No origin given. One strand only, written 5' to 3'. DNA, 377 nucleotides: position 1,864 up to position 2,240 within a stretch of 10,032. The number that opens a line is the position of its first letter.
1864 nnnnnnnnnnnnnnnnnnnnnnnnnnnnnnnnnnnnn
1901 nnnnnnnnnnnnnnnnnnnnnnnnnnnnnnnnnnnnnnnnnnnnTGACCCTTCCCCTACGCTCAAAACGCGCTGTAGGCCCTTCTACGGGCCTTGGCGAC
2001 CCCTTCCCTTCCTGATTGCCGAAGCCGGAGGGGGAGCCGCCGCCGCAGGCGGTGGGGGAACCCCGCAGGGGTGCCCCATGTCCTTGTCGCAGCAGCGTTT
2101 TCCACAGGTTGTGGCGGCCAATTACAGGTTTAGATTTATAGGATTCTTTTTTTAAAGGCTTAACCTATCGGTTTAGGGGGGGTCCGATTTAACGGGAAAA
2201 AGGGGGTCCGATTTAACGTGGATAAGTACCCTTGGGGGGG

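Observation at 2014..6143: Two unrelated replication initiators and an identical 55-bp direct repeat beside each: possible cointegrate of two replicons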

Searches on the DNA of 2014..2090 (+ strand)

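Call 5: search_dna_similar(query=window:2014-2090:+, collection=plasmids, mode=distant, max_rows=60, max_evalue=0.001)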
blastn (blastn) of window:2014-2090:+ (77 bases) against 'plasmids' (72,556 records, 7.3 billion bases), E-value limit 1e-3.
Records with a match: 66; places in all: 68; records where one place covers at least 80% of the query: 5.
Best place of each record, by identity: >=99% 1; 95-99% 1; 90-95% 31; 80-90% 33.
By first word of the organism name: Pseudomonas 16; Klebsiella 7; Escherichia 6; Xanthomonas 6; Citrobacter 4; Burkholderia 3; Enterobacter 3; Serratia 3; Aeromonas 2; Raoultella 2; and 13 more.
By predicted mobility (MOB-suite, as given by PLSDB): mobilizable 27; conjugative 23; non-mobilizable 16.
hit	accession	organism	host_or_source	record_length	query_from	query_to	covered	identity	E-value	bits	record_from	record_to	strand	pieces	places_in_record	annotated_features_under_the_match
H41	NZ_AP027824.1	Escherichia coli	Homo sapiens,whole organism,feces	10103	1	77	100%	100.0%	2e-31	140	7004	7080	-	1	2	none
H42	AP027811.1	Escherichia coli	Homo sapiens,whole organism,feces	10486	1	77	100%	93.5%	9e-24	115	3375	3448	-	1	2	none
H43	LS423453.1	Candidatus Nitrotoga fabula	Activated sludge of a municipal ...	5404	11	73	82%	90.5%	2e-12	77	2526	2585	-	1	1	none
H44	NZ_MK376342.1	Pseudomonas sp.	-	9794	2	64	82%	84.1%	2e-7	62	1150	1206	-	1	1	none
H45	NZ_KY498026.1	Pseudomonas sp.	-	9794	2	64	82%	84.1%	2e-7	62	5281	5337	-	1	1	none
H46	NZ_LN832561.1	Paracoccus aminovorans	-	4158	11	70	78%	88.3%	8e-12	75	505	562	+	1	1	none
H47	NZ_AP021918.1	Aeromonas sp. WP2-W18-CRE-05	-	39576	10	64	71%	92.7%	2e-12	77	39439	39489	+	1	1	none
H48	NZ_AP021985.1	Raoultella ornithinolytica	-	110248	10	64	71%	92.7%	2e-12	77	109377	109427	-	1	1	none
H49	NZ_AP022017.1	Klebsiella quasipneumoniae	-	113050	10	64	71%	92.7%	2e-12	77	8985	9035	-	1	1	none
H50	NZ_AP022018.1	Klebsiella quasipneumoniae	-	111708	10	64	71%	92.7%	2e-12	77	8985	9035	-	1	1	none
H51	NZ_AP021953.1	Klebsiella quasipneumoniae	-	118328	10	64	71%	92.7%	2e-12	77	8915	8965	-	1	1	none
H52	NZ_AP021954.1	Klebsiella quasipneumoniae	-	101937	10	64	71%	92.7%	2e-12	77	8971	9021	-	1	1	none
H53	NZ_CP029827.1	Burkholderia sp. JP2-270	sigle cell,rice rhizosphere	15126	10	64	71%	92.7%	8e-12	75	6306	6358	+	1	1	none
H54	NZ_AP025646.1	Citrobacter koseri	Homo sapiens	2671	11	64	70%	94.4%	2e-12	78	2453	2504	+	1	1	none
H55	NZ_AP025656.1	Citrobacter koseri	Homo sapiens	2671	11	64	70%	94.4%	2e-12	78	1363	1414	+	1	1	none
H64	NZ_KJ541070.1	Escherichia coli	Homo sapiens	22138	10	64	71%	90.9%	9e-11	73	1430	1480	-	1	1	none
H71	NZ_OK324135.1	Delftia lacustris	-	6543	11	67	74%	86.2%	5e-8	64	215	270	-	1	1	none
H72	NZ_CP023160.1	Xanthomonas citri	Gossypium hirsutum,cell ...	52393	11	64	70%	90.7%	3e-11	73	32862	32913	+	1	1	none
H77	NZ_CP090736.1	Burkholderia multivorans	Homo sapiens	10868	14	64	66%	92.2%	9e-11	73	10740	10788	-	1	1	none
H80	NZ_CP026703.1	Serratia marcescens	-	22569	10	64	71%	80.0%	9e-5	52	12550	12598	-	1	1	none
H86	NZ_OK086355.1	Pseudomonas aeruginosa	-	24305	11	64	70%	81.5%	3e-5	55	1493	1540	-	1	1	none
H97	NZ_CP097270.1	Acidovorax sp. GBBC 1281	Cichorium endivia var. crispum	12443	14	64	66%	84.3%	9e-5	52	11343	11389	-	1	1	none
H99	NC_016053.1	Xanthomonas arboricola pv. pruni str. CFBP 5530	-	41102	12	64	69%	81.1%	9e-5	53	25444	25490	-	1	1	none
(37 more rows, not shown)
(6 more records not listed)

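Call 16: get_annotated_region(hit=H64, flank=4000)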
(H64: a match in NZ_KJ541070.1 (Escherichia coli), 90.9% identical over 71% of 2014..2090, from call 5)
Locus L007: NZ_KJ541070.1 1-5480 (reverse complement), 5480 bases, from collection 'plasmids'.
description: Escherichia coli strain A4Y413 plasmid pG5A4Y413, complete sequence
organism: Escherichia coli (NCBI taxid 562)
taxonomy: Bacteria; Pseudomonadota; Gammaproteobacteria; Enterobacterales; Enterobacteriaceae; Escherichia; Escherichia coli
host: -; source: Homo sapiens; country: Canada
typing (MOB-suite, as given by PLSDB): mobilizable; replicon rep_cluster_658; relaxase MOBQ
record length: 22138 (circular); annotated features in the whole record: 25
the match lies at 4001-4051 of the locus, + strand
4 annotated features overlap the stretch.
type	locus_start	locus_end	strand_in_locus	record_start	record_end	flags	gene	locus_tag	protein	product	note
CDS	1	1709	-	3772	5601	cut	-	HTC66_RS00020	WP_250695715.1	MobA/MobL family protein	-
CDS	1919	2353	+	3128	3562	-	-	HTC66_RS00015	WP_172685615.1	conjugal transfer protein TraD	-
CDS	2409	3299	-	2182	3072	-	-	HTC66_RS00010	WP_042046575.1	DNA-binding protein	-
CDS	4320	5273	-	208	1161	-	-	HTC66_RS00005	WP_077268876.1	replication protein RepA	-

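Call 17: get_annotated_region(hit=H86, flank=4000)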
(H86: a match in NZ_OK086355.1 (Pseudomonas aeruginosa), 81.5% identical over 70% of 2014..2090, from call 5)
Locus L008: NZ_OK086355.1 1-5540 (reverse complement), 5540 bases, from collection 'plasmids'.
description: Pseudomonas aeruginosa strain 12NE515 plasmid p12NE515, complete sequence
organism: Pseudomonas aeruginosa (NCBI taxid 287)
taxonomy: Bacteria; Pseudomonadota; Gammaproteobacteria; Pseudomonadales; Pseudomonadaceae; Pseudomonas; Pseudomonas aeruginosa
host: -; source: -; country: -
typing (MOB-suite, as given by PLSDB): conjugative; replicon rep_cluster_724; relaxase MOBQ; mating-pair formation MPF_T
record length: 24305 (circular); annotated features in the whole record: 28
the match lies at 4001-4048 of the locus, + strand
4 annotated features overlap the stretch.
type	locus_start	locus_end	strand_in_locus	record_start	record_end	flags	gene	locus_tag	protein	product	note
CDS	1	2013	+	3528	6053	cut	-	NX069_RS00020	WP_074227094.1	type IV secretory system conjugative DNA transfer family protein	-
CDS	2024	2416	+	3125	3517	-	-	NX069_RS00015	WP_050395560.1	hypothetical protein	-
CDS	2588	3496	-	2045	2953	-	-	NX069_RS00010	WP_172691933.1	DNA-binding protein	-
CDS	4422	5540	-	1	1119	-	-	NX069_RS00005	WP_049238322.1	replication initiator protein A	-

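Call 18: get_annotated_region(hit=H72, flank=4000)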
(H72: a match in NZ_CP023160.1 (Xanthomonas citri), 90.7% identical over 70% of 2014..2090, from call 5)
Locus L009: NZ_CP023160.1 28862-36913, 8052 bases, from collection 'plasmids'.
description: Xanthomonas citri pv. malvacearum strain MS14003 plasmid unnamed1, complete sequence
organism: Xanthomonas citri (NCBI taxid 86040)
taxonomy: Bacteria; Pseudomonadota; Gammaproteobacteria; Lysobacterales; Lysobacteraceae; Xanthomonas; Xanthomonas citri
host: -; source: Gossypium hirsutum,cell culture,leaf,agricultural field; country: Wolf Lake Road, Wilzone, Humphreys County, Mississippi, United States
typing (MOB-suite, as given by PLSDB): non-mobilizable; replicon rep_cluster_766
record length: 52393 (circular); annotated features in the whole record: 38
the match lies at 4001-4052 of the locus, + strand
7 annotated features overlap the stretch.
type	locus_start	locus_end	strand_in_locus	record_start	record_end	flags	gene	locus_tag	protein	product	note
CDS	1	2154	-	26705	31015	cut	avrBs3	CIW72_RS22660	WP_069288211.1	type III secretion system effector avirulence protein AvrBs3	GO:0030254 - protein secretion by the type III secretion system [Evidence IEA]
CDS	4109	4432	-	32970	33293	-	-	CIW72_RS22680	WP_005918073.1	hypothetical protein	-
CDS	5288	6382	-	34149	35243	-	-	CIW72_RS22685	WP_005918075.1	replication initiator protein A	-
CDS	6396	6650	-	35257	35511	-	-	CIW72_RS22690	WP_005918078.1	hypothetical protein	-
CDS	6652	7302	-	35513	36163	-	-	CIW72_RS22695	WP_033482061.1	ParA family protein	-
CDS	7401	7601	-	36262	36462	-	-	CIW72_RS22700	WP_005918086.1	hypothetical protein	-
CDS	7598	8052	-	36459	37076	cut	-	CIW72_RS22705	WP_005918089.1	recombinase family protein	GO:0006310 - DNA recombination [Evidence IEA]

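Call 19: get_annotated_region(hit=H49, flank=4000)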
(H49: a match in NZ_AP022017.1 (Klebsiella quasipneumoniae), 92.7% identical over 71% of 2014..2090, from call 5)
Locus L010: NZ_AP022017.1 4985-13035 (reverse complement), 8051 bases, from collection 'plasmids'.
description: Klebsiella quasipneumoniae strain WP3-S18-ESBL-03 plasmid pWP3-S18-ESBL-03_3, complete sequence
organism: Klebsiella quasipneumoniae (NCBI taxid 1463165)
taxonomy: Bacteria; Pseudomonadota; Gammaproteobacteria; Enterobacterales; Enterobacteriaceae; Klebsiella; Klebsiella quasipneumoniae
host: -; source: -; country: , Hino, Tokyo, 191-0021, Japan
typing (MOB-suite, as given by PLSDB): conjugative; replicon IncFII,rep_cluster_658; relaxase MOBF,MOBF; mating-pair formation MPF_F
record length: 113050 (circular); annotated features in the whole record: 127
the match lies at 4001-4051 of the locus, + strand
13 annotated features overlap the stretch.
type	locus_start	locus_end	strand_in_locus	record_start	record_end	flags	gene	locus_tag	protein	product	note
CDS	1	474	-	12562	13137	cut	-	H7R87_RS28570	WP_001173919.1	recombinase family protein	GO:0006310 - DNA recombination [Evidence IEA]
CDS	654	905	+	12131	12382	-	-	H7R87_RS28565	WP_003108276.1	AbrB/MazE/SpoVT family DNA-binding domain-containing protein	-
CDS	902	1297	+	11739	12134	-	-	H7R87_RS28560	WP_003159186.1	type II toxin-antitoxin system VapC family toxin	-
CDS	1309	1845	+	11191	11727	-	-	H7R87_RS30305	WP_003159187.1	hypothetical protein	-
CDS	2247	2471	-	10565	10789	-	-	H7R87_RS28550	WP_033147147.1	hypothetical protein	-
CDS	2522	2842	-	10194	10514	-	-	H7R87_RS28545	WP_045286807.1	BrnA antitoxin family protein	-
CDS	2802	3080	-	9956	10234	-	-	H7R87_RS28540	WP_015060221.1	BrnT family toxin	-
CDS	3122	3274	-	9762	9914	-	-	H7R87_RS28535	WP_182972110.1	hypothetical protein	-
CDS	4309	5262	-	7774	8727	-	-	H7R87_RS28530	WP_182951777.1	replication protein RepA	-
CDS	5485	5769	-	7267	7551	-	-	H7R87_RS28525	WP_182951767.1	CopG family transcriptional regulator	-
CDS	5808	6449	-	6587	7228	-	-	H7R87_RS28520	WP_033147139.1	AAA family ATPase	-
CDS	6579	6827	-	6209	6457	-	-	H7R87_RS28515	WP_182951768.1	hypothetical protein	-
CDS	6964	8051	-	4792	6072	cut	-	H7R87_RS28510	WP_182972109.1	hypothetical protein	-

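Call 20: get_annotated_region(hit=H53, flank=4000)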
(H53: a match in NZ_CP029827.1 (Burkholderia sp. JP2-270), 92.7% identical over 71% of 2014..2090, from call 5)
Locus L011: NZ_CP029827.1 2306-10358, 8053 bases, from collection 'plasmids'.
description: Burkholderia sp. JP2-270 plasmid p1, complete sequence
organism: Burkholderia sp. JP2-270 (NCBI taxid 2217913)
taxonomy: Bacteria; Pseudomonadota; Betaproteobacteria; Burkholderiales; Burkholderiaceae; Burkholderia; Burkholderia sp. JP2-270
host: -; source: sigle cell,rice rhizosphere; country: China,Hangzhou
typing (MOB-suite, as given by PLSDB): non-mobilizable
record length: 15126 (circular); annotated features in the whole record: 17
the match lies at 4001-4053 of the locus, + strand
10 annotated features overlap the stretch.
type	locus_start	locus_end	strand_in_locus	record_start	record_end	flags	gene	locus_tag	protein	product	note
CDS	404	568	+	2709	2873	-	-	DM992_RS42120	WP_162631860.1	hypothetical protein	-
CDS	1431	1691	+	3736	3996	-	-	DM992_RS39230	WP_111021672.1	hypothetical protein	-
CDS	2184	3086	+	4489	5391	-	-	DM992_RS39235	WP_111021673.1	integrase domain-containing protein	-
CDS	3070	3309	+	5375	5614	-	-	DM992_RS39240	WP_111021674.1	hypothetical protein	-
CDS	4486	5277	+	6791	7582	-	-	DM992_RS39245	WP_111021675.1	replication initiation protein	GO:0006270 - DNA replication initiation [Evidence IEA]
CDS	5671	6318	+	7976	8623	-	-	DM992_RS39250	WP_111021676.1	division plane positioning ATPase MipZ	-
CDS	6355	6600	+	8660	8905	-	-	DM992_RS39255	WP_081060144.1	CopG family transcriptional regulator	-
CDS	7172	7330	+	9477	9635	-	-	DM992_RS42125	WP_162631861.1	hypothetical protein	-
CDS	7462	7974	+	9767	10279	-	-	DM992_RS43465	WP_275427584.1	nucleotidyl transferase AbiEii/AbiGii toxin family protein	-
CDS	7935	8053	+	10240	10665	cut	-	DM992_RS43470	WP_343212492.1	nucleotidyl transferase AbiEii/AbiGii toxin family protein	-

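Call 21: get_annotated_region(hit=H77, flank=4000)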
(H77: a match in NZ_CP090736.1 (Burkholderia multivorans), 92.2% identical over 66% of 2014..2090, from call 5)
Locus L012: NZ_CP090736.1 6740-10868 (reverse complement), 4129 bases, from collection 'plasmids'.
description: Burkholderia multivorans strain 2011Ycf521III plasmid p1_2011Ycf521III, complete sequence
organism: Burkholderia multivorans (NCBI taxid 87883)
taxonomy: Bacteria; Pseudomonadota; Betaproteobacteria; Burkholderiales; Burkholderiaceae; Burkholderia; Burkholderia multivorans
host: -; source: Homo sapiens; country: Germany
typing (MOB-suite, as given by PLSDB): non-mobilizable
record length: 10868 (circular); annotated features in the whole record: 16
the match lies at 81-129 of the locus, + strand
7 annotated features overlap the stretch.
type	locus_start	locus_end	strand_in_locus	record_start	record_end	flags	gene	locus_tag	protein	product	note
CDS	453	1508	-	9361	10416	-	-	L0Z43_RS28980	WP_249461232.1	replication initiator protein A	-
CDS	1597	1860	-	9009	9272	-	-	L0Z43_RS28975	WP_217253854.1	CopG family transcriptional regulator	-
CDS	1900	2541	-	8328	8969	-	-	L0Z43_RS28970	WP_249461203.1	AAA family ATPase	-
CDS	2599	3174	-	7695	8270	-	-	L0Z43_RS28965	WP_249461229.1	recombinase family protein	GO:0006310 - DNA recombination [Evidence IEA]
CDS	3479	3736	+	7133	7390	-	-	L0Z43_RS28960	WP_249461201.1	type II toxin-antitoxin system ParD family antitoxin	GO:0051983 - regulation of chromosome segregation [Evidence IEA]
CDS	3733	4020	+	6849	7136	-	-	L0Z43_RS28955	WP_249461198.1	type II toxin-antitoxin system RelE/ParE family toxin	GO:0030541 - plasmid partitioning [Evidence IEA]; GO:0051290 - protein heterotetramerization [Evidence IEA]; GO:0009432 ...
CDS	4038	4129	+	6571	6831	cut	-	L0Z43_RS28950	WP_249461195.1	antitoxin VbhA family protein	-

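Call 36: search_dna_similar(query=window:2014-2090:+, collection=ecoli_genomes, mode=distant, max_rows=30, max_evalue=0.001)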
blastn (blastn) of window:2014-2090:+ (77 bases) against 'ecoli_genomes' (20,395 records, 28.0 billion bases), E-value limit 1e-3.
Records with a match: 35; places in all: 36; records where one place covers at least 80% of the query: 1.
Genomes with a match: 35 of 5426; with a place that covers at least 80% of the query: 1. Places per genome that has any: lowest 1, median 1, highest 2. On chromosomes: 0 places; on plasmids: 36.
Best place of each record, by identity: >=99% 1; 90-95% 34.
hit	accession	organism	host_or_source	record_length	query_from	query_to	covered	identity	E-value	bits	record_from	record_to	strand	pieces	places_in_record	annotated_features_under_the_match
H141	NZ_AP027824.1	Escherichia coli strain 2017.17.01CC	Homo sapiens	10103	1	77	100%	100.0%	8e-31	140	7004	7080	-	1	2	none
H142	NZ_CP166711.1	Escherichia coli strain CEA212U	Human biopsy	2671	11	64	70%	94.4%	8e-12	78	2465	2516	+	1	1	none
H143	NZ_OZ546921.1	Escherichia coli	Homo sapiens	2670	11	64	70%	94.4%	8e-12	78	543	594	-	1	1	none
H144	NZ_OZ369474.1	Escherichia coli strain Esc11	not applicable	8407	11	63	69%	94.3%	3e-11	76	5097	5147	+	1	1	none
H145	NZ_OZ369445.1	Escherichia coli strain Esc10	not applicable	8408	11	63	69%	94.3%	3e-11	76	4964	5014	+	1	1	none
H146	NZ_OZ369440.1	Escherichia coli strain Esc28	not applicable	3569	11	63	69%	94.3%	3e-11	76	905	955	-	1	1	none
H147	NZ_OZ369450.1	Escherichia coli strain Esc5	not applicable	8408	11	63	69%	94.3%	3e-11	76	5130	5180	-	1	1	none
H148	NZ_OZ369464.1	Escherichia coli strain Esc4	not applicable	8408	11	63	69%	94.3%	3e-11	76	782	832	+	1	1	none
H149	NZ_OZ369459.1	Escherichia coli strain Esc24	not applicable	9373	11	63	69%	94.3%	3e-11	76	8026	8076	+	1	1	none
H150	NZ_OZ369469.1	Escherichia coli strain Esc16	not applicable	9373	11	63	69%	94.3%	3e-11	76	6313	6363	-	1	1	none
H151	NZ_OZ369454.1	Escherichia coli strain Esc17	not applicable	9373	11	63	69%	94.3%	3e-11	76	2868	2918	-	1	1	none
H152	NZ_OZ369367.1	Escherichia coli strain Esc30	not applicable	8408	11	63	69%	94.3%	3e-11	76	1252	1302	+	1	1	none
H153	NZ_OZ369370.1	Escherichia coli strain Esc31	not applicable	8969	11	63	69%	94.3%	3e-11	76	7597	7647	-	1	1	none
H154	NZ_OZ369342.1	Escherichia coli strain Esc26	not applicable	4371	11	63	69%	94.3%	3e-11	76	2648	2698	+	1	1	none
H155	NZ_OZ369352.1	Escherichia coli strain Esc22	not applicable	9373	11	63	69%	94.3%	3e-11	76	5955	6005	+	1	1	none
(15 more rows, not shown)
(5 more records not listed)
